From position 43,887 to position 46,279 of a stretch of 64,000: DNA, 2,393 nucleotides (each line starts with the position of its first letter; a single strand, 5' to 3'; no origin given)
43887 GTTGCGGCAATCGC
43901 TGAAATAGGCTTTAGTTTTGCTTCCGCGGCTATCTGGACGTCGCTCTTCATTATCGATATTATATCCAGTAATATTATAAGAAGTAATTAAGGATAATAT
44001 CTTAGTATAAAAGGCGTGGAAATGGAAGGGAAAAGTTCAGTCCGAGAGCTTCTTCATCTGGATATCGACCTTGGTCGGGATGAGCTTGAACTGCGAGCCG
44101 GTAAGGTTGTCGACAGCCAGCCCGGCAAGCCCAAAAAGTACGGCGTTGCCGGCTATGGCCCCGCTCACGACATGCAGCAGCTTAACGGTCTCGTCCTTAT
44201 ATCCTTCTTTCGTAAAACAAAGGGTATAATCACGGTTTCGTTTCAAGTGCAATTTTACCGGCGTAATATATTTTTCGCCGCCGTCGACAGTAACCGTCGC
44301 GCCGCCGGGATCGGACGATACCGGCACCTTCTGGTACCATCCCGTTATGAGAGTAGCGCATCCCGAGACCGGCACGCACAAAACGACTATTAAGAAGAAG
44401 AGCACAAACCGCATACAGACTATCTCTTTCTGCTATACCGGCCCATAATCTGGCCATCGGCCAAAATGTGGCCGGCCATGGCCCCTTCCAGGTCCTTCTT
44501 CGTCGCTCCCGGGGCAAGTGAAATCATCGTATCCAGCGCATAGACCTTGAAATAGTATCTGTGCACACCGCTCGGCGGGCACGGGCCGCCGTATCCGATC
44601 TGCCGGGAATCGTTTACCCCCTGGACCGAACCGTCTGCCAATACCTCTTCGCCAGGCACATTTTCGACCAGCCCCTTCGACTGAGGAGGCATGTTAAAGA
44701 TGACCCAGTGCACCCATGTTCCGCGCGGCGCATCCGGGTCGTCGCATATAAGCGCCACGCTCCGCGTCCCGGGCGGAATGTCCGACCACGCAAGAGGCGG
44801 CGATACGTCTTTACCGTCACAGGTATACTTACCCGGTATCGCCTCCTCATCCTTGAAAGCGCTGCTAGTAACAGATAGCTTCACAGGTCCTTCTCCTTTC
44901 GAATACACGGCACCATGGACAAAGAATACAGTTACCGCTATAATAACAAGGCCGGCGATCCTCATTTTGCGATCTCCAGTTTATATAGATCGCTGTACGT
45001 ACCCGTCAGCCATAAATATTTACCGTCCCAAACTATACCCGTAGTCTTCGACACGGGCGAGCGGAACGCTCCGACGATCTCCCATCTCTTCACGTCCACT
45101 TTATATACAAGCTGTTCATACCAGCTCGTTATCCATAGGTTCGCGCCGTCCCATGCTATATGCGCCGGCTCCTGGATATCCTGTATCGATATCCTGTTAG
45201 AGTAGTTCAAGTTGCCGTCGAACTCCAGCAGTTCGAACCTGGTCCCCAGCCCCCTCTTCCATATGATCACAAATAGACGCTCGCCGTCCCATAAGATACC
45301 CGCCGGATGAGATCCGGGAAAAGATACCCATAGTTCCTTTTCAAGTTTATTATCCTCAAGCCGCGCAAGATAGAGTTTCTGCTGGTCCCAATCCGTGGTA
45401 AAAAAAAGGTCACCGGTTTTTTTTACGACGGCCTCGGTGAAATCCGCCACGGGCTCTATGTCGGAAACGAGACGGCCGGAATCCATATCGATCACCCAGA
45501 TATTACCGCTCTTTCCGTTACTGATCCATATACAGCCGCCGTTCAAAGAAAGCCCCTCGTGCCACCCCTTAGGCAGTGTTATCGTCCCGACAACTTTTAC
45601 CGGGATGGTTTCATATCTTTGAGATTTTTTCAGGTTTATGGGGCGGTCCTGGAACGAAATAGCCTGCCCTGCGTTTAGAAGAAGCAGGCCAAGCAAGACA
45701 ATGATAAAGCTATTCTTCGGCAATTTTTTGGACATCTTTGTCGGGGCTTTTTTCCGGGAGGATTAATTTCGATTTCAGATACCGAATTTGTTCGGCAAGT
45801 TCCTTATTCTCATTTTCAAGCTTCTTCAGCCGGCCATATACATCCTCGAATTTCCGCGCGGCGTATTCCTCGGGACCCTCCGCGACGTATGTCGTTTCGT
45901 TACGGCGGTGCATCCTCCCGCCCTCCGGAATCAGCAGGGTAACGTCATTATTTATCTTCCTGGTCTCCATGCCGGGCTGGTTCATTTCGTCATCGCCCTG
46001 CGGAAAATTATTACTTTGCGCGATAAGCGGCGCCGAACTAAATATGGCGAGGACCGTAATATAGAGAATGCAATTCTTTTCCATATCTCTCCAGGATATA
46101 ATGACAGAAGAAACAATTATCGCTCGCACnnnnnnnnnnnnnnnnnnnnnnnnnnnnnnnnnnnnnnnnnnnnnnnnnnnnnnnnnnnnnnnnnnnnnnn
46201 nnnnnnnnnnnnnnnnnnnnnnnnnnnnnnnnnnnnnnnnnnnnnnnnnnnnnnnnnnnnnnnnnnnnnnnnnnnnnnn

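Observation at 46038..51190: Radical SAM/SPASM gene immediately downstream of two tandem secreted beta-helix paralogs: candidate modification system for surface proteins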

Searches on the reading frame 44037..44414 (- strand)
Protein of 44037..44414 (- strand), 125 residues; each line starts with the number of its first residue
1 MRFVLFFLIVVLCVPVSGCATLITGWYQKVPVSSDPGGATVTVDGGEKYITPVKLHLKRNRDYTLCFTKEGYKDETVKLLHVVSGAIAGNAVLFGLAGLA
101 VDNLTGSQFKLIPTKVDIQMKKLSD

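Call 3: search_protein_families(library=pfam, proteins=[window:44037-44414:-], max_evalue=0.01)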
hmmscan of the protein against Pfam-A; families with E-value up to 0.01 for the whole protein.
window:44037-44414:- (125 aa): 1 family
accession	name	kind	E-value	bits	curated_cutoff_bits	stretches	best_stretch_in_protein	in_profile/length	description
PF08308.17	PEGA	-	8.7e-07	29.2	20.8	1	30-74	4-48/71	PEGA domain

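Call 4: search_protein_families(library=ncbifam, proteins=[window:44037-44414:-], max_evalue=0.01)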
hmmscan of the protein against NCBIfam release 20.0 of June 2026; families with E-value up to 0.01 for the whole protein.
window:44037-44414:- (125 aa): 1 family
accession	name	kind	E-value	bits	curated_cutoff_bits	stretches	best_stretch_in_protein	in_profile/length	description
NF047662.1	LEPBI_I2678_fam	subfamily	0.0046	16.7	240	1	41-122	24-112/247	LEPBI_I2678 family protein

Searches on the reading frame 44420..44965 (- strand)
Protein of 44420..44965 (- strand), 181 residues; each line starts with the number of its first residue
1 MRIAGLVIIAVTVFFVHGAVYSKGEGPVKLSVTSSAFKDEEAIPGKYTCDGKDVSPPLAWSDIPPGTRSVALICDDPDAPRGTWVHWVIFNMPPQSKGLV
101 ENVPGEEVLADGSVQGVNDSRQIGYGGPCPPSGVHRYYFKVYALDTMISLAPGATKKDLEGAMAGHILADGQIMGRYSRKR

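Call 3: search_protein_families(library=pfam, proteins=[window:44420-44965:-], max_evalue=0.01)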
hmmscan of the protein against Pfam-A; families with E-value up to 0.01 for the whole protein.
window:44420-44965:- (181 aa): 1 family
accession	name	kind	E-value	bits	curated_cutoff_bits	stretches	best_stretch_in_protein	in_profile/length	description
PF01161.25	PBP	-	1e-43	149.3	24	1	43-177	2-135/135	Phosphatidylethanolamine-binding protein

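Call 4: search_protein_families(library=ncbifam, proteins=[window:44420-44965:-], max_evalue=0.01)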
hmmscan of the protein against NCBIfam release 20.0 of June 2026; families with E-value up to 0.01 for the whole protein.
window:44420-44965:- (181 aa): 3 families
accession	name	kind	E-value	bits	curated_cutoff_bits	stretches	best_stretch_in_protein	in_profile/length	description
TIGR00481.1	TIGR00481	subfamily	2.5e-47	160.3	57.75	1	46-175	8-140/142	YbhB/YbcL family Raf kinase inhibitor-like protein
NF007609.0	PRK10257.1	equivalog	2.4e-26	92.3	226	1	32-157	3-137/158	kinase inhibitor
NF007330.0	PRK09818.1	equivalog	1.2e-24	87.3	277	1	45-169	42-167/183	kinase inhibitor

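Call 71: search_protein_families(library=padloc, proteins=[window:44420-44965:-], max_evalue=0.01)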
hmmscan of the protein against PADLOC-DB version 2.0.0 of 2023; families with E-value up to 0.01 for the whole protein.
window:44420-44965:- (181 aa): 0 families

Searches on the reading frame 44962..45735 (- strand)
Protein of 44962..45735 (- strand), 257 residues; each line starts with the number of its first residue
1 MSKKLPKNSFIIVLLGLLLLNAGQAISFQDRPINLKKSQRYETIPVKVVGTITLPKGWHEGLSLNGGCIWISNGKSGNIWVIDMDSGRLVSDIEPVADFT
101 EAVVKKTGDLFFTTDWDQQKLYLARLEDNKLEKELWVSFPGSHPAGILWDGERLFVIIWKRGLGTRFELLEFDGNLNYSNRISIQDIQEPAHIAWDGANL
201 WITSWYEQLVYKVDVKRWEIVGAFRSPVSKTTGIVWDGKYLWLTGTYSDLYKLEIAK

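Call 3: search_protein_families(library=pfam, proteins=[window:44962-45735:-], max_evalue=0.01)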
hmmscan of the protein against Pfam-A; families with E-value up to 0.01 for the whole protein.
window:44962-45735:- (257 aa): 0 families

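Call 4: search_protein_families(library=ncbifam, proteins=[window:44962-45735:-], max_evalue=0.01)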
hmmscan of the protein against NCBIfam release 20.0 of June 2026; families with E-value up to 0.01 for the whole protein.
window:44962-45735:- (257 aa): 1 family
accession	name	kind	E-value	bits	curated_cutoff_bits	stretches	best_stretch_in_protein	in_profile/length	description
NF000022.1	stregra_B_VgbA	exception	0.0014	17.8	600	0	103-157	230-282/299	streptogramin B lyase Vgb(A)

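Call 23: search_protein_families(library=pfam, proteins=[window:44962-45735:-], max_evalue=10)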
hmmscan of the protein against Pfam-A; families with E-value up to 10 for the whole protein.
window:44962-45735:- (257 aa): 0 families

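Call 40: search_solved_structures(query=A5, max_evalue=1, show_alignments=1)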
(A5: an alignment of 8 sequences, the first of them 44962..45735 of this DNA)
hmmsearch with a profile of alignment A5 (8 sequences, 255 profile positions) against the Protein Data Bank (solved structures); distinct sequences matched with E-value up to 1: 13.
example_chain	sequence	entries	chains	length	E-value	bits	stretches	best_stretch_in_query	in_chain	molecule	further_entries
1l0q_A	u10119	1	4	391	0.00026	23.6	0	41-154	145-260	Surface layer protein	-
3vgz_A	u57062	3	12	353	0.0065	19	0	66-127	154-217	Uncharacterized protein YncE | PQQ-dependent catabolism-associated beta-propeller protein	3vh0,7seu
2z2p_A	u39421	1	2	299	0.017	17.6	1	76-154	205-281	Virginiamycin B lyase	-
22gu_A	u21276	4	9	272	0.023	17.2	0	63-215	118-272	CJ1041C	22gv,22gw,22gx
3nol_A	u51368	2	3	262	0.023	17.2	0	53-107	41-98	Glutamine cyclotransferase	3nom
8pkr_A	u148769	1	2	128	0.1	15.1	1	55-134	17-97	non-specific serine/threonine protein kinase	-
2z2n_A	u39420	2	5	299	0.14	14.7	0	83-154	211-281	virginiamycin B lyase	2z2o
5c2v_B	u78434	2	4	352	0.15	14.6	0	51-180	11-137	HYDRAZINE SYNTHASE BETA SUBUNIT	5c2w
1rwi_B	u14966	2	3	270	0.23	14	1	55-132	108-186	Serine/threonine-protein kinase pknD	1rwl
4gn7_A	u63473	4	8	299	0.35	13.4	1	46-237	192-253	Regucalcin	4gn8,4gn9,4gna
7mq8_NW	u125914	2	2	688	0.62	12.5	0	199-246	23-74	Nucleolar protein 10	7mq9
2j5b_A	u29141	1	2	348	0.88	12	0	197-241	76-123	TYROSYL-TRNA SYNTHETASE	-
5yzv_A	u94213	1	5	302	0.91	12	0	69-143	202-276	Probable serine/threonine-protein kinase PkwA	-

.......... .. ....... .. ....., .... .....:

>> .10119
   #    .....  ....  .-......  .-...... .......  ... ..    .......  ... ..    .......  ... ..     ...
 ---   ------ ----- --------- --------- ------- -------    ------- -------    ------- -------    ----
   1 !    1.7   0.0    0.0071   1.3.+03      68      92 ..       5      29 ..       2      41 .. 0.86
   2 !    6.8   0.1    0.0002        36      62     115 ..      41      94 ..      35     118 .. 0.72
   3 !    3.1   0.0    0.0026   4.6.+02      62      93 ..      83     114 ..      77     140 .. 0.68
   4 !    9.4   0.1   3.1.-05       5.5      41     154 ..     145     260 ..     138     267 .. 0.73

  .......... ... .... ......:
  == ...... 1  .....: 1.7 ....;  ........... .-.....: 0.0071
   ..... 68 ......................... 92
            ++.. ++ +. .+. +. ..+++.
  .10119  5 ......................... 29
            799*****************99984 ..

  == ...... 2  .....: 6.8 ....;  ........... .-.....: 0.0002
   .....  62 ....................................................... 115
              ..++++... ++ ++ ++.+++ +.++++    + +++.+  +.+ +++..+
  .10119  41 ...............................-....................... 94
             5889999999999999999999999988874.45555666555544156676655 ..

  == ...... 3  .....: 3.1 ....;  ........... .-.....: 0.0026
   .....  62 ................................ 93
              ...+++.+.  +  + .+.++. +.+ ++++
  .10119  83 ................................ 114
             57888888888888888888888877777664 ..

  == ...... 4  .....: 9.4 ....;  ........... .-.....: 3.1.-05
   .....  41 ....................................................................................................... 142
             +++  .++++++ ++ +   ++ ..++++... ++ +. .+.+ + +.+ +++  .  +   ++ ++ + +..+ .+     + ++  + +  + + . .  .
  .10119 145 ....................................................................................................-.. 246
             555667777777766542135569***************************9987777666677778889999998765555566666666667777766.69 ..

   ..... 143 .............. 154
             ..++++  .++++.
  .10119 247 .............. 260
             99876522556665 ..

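Call 71: search_protein_families(library=padloc, proteins=[window:44962-45735:-], max_evalue=0.01)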
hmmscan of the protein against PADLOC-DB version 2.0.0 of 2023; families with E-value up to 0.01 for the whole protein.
window:44962-45735:- (257 aa): 0 families

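Call 72: search_protein_families(library=phrogs, proteins=[window:44962-45735:-], max_evalue=0.01)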
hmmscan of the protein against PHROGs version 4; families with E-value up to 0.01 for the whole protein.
window:44962-45735:- (257 aa): 0 families

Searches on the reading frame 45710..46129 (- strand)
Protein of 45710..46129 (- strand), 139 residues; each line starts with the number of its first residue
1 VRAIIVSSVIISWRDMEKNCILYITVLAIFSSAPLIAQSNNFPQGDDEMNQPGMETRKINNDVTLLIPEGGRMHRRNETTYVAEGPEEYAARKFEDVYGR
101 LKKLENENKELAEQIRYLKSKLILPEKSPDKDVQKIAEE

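Call 3: search_protein_families(library=pfam, proteins=[window:45710-46129:-], max_evalue=0.01)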
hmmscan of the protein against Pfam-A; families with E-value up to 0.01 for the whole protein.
window:45710-46129:- (139 aa): 0 families

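Call 4: search_protein_families(library=ncbifam, proteins=[window:45710-46129:-], max_evalue=0.01)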
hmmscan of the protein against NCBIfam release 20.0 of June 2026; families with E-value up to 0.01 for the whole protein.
window:45710-46129:- (139 aa): 0 families

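Call 23: search_protein_families(library=pfam, proteins=[window:45710-46084:-], max_evalue=10)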
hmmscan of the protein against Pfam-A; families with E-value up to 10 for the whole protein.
window:45710-46084:- (124 aa): 3 families
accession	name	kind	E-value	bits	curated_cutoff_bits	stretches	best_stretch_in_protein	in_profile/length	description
PF25450.1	Rab11-FIP3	-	0.022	15.5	31.9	1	78-107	55-84/125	Rab11-FIP3-like domain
PF09738.14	LRRFIP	-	0.029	14.1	28.2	1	85-108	224-247/300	LRRFIP family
PF10482.14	CtIP_N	-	0.076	13.4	27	1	75-107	33-65/120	Tumour-suppressor protein CtIP N-terminal domain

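Call 62: find_homologous_proteins(query=A6)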
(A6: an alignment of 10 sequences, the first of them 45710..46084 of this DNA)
Query A6 (10 sequences) (124 aa, profile of the alignment): 29 proteins with E <= 0.001 among 1360 candidates.
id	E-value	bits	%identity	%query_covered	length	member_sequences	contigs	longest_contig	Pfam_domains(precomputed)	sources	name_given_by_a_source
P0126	3.6e-53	196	50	100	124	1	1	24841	-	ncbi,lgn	-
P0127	2.1e-51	191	54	90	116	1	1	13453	-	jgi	jgi:hypothetical protein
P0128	3.7e-51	190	100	100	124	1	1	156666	-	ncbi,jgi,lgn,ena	ncbi:MAG: hypothetical protein WC522_06970 [Candidatus Omnitrophota bacterium]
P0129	8.3e-51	189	48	100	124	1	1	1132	-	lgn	-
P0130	9.9e-51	188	51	100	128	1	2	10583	-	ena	-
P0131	8.5e-50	185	43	100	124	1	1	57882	-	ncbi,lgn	-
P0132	9.8e-50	185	43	100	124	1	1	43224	-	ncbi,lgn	-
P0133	2.2e-48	181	55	100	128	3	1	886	-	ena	-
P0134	3.1e-47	177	47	100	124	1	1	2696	-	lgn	-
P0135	1.4e-45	172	52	99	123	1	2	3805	-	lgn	-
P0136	1.3e-44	169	47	91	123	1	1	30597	-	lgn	-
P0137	1.9e-44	168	46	91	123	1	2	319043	-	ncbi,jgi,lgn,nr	ncbi:MAG: hypothetical protein PHS46_00205 [Candidatus Omnitrophica bacterium]|jgi:hypothetical prot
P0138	1.0e-43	166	44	100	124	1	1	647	-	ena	-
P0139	1.4e-43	165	56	100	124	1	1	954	-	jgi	jgi:hypothetical protein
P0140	2.4e-43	165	47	93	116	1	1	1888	-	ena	-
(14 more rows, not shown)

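Call 71: search_protein_families(library=padloc, proteins=[window:45710-46084:-], max_evalue=0.01)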
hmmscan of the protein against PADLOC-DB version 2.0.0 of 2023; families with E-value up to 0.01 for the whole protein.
window:45710-46084:- (124 aa): 0 families

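Call 72: search_protein_families(library=phrogs, proteins=[window:45710-46084:-], max_evalue=0.01)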
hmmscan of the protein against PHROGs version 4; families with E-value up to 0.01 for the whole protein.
window:45710-46084:- (124 aa): 1 family
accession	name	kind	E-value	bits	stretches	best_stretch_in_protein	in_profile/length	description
phrog_2352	-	unknown function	0.0071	17.4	0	85-110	3-28/52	-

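Call 79: search_solved_structures(query=A6, max_evalue=5)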
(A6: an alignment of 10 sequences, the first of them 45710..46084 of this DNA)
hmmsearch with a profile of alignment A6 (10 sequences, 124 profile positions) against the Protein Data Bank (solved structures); distinct sequences matched with E-value up to 5: 53.
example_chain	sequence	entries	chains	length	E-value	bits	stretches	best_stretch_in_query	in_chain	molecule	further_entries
1t3j_A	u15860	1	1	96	0.00069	22.5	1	51-105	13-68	mitofusin 1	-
7upo_B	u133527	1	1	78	0.0084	19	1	81-113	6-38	DHT03 protein B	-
7upq_B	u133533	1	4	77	0.0094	18.8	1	81-113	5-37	DHT03 protein B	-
3lt7_A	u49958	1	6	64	0.012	18.5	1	62-94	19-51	Adhesin yadA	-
5z7g_C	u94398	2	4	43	0.013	18.4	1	78-108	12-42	5-azacytidine-induced protein 2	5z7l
6ftj_1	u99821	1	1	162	0.018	17.9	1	11-113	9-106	Dolichyl-diphosphooligosaccharide--protein glycosyltransferase subunit 1,RPN1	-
7a4y_D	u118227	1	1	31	0.036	16.9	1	81-105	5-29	Coiled-coil P6 peptide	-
3h7z_A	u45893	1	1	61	0.043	16.7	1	62-93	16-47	Adhesin yadA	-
9pv2_A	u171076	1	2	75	0.058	16.3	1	77-107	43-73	Cell cycle protein GpsB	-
3h7x_A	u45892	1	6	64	0.066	16.1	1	62-91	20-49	Adhesin yadA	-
4jzl_A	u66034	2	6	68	0.075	15.9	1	80-117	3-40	B-cell receptor-associated protein 31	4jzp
3lt6_A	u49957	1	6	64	0.086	15.7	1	62-94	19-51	Adhesin yadA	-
6s7o_E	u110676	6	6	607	0.14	15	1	9-113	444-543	Dolichyl-diphosphooligosaccharide--protein glycosyltransferase subunit 1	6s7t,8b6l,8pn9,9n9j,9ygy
2zdi_A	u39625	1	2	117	0.15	14.9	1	39-109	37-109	Prefoldin subunit beta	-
6cfy_A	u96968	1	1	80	0.16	14.9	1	75-104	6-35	UPF0335 protein ASE63_04290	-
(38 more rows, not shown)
